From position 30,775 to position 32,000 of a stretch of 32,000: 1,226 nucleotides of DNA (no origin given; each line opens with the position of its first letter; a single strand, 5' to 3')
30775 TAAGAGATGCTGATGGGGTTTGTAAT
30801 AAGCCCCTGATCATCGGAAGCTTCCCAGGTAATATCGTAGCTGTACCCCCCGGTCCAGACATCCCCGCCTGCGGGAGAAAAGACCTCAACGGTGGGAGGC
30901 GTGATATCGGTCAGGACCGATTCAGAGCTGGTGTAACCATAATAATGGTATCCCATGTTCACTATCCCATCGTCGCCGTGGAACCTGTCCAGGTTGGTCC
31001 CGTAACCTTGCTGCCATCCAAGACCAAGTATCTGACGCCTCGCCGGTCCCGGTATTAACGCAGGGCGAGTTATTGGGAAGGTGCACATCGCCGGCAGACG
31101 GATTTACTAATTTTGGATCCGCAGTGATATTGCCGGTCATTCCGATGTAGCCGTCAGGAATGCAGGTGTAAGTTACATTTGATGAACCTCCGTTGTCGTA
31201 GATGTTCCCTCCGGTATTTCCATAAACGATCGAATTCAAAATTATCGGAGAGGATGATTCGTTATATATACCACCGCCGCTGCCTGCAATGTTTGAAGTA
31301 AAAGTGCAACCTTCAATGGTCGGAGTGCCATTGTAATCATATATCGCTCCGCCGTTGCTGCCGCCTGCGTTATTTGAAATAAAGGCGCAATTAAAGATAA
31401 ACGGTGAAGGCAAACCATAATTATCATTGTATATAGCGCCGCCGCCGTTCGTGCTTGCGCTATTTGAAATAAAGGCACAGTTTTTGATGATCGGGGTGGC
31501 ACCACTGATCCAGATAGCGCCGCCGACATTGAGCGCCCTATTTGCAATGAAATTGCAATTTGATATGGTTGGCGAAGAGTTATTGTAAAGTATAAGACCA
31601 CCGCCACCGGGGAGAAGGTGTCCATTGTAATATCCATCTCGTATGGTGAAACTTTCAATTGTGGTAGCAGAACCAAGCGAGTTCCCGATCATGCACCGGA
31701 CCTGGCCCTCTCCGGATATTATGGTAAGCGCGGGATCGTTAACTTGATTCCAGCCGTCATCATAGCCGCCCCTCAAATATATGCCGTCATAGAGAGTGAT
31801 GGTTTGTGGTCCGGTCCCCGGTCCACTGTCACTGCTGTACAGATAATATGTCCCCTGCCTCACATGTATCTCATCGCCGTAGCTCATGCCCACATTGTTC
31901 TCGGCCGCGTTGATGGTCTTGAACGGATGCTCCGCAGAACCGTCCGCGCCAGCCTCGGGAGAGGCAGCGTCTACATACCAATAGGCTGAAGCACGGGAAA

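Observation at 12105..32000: Seven co-directional genes encoding a combinatorial set of secreted modular proteins: a candidate self-assembling cell-surface system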

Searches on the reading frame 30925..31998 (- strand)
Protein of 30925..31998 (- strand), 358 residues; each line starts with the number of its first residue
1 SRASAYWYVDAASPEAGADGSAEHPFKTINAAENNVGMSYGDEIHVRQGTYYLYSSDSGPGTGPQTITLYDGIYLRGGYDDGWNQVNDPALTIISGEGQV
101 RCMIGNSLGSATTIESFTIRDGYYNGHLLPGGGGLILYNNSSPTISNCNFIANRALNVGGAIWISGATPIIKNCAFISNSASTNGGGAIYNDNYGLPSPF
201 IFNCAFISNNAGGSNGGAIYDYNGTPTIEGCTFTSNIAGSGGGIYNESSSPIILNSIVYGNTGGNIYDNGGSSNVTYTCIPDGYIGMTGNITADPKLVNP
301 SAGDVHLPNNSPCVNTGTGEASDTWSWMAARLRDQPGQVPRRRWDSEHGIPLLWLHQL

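Call 80: search_protein_families(library=pfam, proteins=[window:30925-31998:-], max_evalue=1)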
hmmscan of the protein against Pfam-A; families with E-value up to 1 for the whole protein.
window:30925-31998:- (358 aa): 2 families
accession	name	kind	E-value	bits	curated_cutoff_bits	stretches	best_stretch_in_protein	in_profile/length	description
PF13229.12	Beta_helix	-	9.9e-13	48.4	25.9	2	110-276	9-152/158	Right handed beta helix region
PF02415.23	Chlam_PMP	-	0.07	13.9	20.6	2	231-247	2-19/19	Chlamydia polymorphic membrane protein (Chlamydia_PMP) repeat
